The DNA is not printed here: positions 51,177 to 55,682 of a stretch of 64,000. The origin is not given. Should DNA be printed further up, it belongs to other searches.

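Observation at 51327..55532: Unusual domain plan of the FtsK/SpoIIIE ATPase: long cytoplasmic coiled coil before the TM hairpin, degenerate-active-degenerate P-loop series, FG/Pro-rich tail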

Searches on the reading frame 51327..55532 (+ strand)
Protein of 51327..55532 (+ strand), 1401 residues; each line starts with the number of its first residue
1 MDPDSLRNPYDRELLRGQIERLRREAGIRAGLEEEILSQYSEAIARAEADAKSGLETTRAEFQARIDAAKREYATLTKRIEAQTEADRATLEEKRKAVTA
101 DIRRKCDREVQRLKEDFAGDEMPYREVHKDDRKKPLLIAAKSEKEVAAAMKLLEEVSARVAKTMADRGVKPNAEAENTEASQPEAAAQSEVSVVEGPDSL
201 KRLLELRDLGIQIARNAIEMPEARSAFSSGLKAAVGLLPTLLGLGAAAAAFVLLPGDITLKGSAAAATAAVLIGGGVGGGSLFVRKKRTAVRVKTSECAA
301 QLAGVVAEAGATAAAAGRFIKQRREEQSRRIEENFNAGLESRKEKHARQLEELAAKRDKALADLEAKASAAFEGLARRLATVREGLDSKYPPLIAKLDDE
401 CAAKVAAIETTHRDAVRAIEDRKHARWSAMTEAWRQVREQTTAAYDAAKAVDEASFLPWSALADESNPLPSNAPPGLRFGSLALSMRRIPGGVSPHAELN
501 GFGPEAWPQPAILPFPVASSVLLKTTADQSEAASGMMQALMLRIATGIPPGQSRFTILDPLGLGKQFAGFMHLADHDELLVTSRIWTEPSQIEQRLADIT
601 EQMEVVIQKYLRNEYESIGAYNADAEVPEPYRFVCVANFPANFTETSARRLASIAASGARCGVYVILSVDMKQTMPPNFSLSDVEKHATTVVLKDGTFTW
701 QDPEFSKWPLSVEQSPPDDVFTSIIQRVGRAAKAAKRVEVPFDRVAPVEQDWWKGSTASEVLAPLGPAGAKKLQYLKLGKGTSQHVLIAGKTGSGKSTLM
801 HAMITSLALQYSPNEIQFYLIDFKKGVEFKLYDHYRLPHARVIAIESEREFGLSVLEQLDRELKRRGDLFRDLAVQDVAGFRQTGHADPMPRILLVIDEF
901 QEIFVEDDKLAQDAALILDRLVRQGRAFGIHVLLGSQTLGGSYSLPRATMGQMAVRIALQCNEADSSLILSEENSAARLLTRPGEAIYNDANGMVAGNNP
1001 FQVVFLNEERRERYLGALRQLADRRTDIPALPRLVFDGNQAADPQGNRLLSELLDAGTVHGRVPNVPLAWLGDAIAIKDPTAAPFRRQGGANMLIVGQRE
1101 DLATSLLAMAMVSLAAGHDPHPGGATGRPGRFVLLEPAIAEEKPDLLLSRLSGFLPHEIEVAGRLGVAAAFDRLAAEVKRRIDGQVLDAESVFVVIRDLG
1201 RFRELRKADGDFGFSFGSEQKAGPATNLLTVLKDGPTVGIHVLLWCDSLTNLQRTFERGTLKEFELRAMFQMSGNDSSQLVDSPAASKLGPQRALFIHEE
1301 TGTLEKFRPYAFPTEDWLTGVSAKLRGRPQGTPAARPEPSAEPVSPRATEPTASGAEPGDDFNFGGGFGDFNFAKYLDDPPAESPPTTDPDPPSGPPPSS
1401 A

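Call 3: search_protein_families(library=pfam, proteins=[window:51327-55532:+], max_evalue=1)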
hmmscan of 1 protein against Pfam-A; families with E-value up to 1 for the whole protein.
window:51327-55532:+ (1401 aa): 24 families
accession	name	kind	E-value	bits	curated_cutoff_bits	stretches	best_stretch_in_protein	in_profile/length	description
PF01580.24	FtsK_SpoIIIE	-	2.7e-33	115.7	24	2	761-938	18-218/221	FtsK/SpoIIIE family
PF13401.12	AAA_22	-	6.2e-06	27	27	1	782-918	4-108/130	AAA domain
PF13555.12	AAA_29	-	0.00012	22.2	27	1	785-807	24-46/61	P-loop containing region of AAA domain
PF13191.12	AAA_16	-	0.0002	22.3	32.6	1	778-910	19-151/167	AAA ATPase domain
PF01935.23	DUF87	-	0.00022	21.9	23.2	1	775-808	15-48/220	Helicase HerA, central domain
PF24883.2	NPHP3_N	-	0.00026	21.7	24.8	1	780-934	19-161/164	Nephrocystin 3, N-terminal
PF05729.18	NACHT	-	0.00034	20.9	26.7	1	786-818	3-36/167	NACHT domain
PF01637.24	ATPase_2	-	0.0032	17.7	33.2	1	778-918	15-139/225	ATPase domain predominantly from Archaea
PF25199.1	nSTAND_NTPase5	-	0.0037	17.5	34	1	780-812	38-67/145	Novel STAND NTPase 5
PF00005.33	ABC_tran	-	0.005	17.9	25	1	782-807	10-35/137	ABC transporter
PF12775.13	AAA_7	-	0.0083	16.1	25.8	1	782-818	32-69/181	P-loop containing dynein motor region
PF00437.27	T2SSE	-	0.0098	15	24.9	1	765-807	124-166/370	Type II/IV secretion system protein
PF02367.23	TsaE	-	0.02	15.3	26.6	1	782-845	20-86/128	Threonylcarbamoyl adenosine biosynthesis protein TsaE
PF24652.2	CEP76_C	-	0.027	14.8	22.5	1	13-76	14-77/140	Centrosomal protein of 76 kDa C-terminal domain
PF00910.28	RNA_helicase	-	0.037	14.9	21.5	1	786-820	1-36/105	RNA helicase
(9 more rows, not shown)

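Call 4: search_protein_families(library=ncbifam, proteins=[window:51327-55532:+], max_evalue=1)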
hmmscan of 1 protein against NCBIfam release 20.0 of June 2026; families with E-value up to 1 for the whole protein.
window:51327-55532:+ (1401 aa): 27 families (the best 25 are shown)
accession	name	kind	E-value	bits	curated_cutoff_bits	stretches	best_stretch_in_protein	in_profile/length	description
TIGR03924.1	T7SS_EccC_a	equivalog_domain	3.1e-33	115.5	509.15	1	757-989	420-655/673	type VII secretion protein EccCa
TIGR03925.1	T7SS_EccC_b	equivalog_domain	2.5e-32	111.9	346.55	1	780-999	73-286/564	type VII secretion protein EccCb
TIGR03928.1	T7_EssCb_Firm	equivalog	2.4e-31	108.3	778.4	2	748-985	433-666/1296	type VII secretion protein EssC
NF007615.0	PRK10263.1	equivalog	1.9e-09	35.8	1566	1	784-883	1011-1106/1355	DNA translocase FtsK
NF041017.1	DNA_import_CedB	equivalog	6e-06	25.2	700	2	888-939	469-516/590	DNA import protein CedB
TIGR00929.1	VirB4_CagE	subfamily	0.0039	15.5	643.1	1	784-824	438-475/792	VirB4 family type IV secretion/conjugal transfer ATPase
NF006961.0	PRK09438.1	equivalog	0.014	14.9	103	1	817-864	67-114/151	dihydroneopterin triphosphate diphosphatase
TIGR01420.1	pilT_fam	subfamily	0.015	14.6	319.1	1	786-807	125-146/343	PilT/PilU family type 4a pilus ATPase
NF041000.1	ATPase_ComGA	equivalog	0.017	14.1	300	1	784-809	129-154/267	competence type IV pilus ATPase ComGA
TIGR02788.1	VirB11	equivalog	0.021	13.9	249.95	1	774-806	135-167/308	P-type DNA transfer ATPase VirB11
TIGR02782.1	TrbB_P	equivalog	0.038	13.3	304.55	1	783-810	136-163/303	P-type conjugative transfer ATPase TrbB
TIGR03420.1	DnaA_homol_Hda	equivalog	0.044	13.3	194.8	1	773-808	29-63/226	DnaA regulatory inactivator Hda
TIGR02524.1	dot_icm_DotB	equivalog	0.063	12.5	463.3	1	786-849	137-196/358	Dot/Icm type IV secretion system ATPase DotB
NF000355.4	ribo_prot_ABC_F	equivalog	0.066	12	380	1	782-808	338-364/499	ribosomal protection-like ABC-F family protein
TIGR00150.1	T6A_YjeE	equivalog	0.078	12.8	60.1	1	784-837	23-78/135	tRNA (adenosine(37)-N6)-threonylcarbamoyltransferase complex ATPase subunit type 1 TsaE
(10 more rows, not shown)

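Call 5: search_solved_structures(query=window:51327-55532:+, max_evalue=1, show_alignments=2)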
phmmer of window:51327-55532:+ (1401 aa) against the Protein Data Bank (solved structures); distinct sequences matched with E-value up to 1: 19.
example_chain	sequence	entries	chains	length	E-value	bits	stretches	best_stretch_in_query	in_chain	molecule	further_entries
4nh0_A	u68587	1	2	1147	2.3e-35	125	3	781-986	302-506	Cell divisionFtsK/SpoIIIE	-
7np7_C1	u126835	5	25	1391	1.3e-29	105.8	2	781-966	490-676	ESX-5 secretion system protein EccC5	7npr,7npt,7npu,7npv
7b9f_C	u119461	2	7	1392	2.3e-27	98.5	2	781-969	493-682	EccC5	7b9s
9qks_G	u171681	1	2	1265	8.5e-23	83.3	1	748-986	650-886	ESX secretion system protein YukB,Green fluorescent protein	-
4n1a_A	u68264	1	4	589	1.7e-17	65.8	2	775-951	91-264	Cell divisionFtsK/SpoIIIE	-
2ius_A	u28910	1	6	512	1.3e-11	46.3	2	783-892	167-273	DNA TRANSLOCASE FTSK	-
9jv8_A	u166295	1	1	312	1e-10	43.3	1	781-1001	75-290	ESX-1 secretion system protein EccCb1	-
6o1w_A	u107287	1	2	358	4.4e-10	41.2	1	776-967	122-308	DNA translocase coupling protein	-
6o1x_A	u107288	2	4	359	4.4e-10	41.2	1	776-967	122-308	DNA translocase coupling protein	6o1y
6o1z_A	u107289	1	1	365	4.5e-10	41.2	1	776-968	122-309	DNA translocase coupling protein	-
2iuu_A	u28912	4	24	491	1.2e-09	39.8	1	784-988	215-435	DNA TRANSLOCASE FTSK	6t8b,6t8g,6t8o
2iut_A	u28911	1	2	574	3.2e-09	38.3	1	784-988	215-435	DNA TRANSLOCASE FTSK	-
5fv0_A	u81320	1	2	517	9.9e-07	30.1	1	786-941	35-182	ESX secretion system protein EccC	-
4lya_A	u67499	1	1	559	1.2e-06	29.8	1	786-941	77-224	Uncharacterized protein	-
6j19_A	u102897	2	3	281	0.00037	21.5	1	781-835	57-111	ESX-1 secretion system protein EccCb1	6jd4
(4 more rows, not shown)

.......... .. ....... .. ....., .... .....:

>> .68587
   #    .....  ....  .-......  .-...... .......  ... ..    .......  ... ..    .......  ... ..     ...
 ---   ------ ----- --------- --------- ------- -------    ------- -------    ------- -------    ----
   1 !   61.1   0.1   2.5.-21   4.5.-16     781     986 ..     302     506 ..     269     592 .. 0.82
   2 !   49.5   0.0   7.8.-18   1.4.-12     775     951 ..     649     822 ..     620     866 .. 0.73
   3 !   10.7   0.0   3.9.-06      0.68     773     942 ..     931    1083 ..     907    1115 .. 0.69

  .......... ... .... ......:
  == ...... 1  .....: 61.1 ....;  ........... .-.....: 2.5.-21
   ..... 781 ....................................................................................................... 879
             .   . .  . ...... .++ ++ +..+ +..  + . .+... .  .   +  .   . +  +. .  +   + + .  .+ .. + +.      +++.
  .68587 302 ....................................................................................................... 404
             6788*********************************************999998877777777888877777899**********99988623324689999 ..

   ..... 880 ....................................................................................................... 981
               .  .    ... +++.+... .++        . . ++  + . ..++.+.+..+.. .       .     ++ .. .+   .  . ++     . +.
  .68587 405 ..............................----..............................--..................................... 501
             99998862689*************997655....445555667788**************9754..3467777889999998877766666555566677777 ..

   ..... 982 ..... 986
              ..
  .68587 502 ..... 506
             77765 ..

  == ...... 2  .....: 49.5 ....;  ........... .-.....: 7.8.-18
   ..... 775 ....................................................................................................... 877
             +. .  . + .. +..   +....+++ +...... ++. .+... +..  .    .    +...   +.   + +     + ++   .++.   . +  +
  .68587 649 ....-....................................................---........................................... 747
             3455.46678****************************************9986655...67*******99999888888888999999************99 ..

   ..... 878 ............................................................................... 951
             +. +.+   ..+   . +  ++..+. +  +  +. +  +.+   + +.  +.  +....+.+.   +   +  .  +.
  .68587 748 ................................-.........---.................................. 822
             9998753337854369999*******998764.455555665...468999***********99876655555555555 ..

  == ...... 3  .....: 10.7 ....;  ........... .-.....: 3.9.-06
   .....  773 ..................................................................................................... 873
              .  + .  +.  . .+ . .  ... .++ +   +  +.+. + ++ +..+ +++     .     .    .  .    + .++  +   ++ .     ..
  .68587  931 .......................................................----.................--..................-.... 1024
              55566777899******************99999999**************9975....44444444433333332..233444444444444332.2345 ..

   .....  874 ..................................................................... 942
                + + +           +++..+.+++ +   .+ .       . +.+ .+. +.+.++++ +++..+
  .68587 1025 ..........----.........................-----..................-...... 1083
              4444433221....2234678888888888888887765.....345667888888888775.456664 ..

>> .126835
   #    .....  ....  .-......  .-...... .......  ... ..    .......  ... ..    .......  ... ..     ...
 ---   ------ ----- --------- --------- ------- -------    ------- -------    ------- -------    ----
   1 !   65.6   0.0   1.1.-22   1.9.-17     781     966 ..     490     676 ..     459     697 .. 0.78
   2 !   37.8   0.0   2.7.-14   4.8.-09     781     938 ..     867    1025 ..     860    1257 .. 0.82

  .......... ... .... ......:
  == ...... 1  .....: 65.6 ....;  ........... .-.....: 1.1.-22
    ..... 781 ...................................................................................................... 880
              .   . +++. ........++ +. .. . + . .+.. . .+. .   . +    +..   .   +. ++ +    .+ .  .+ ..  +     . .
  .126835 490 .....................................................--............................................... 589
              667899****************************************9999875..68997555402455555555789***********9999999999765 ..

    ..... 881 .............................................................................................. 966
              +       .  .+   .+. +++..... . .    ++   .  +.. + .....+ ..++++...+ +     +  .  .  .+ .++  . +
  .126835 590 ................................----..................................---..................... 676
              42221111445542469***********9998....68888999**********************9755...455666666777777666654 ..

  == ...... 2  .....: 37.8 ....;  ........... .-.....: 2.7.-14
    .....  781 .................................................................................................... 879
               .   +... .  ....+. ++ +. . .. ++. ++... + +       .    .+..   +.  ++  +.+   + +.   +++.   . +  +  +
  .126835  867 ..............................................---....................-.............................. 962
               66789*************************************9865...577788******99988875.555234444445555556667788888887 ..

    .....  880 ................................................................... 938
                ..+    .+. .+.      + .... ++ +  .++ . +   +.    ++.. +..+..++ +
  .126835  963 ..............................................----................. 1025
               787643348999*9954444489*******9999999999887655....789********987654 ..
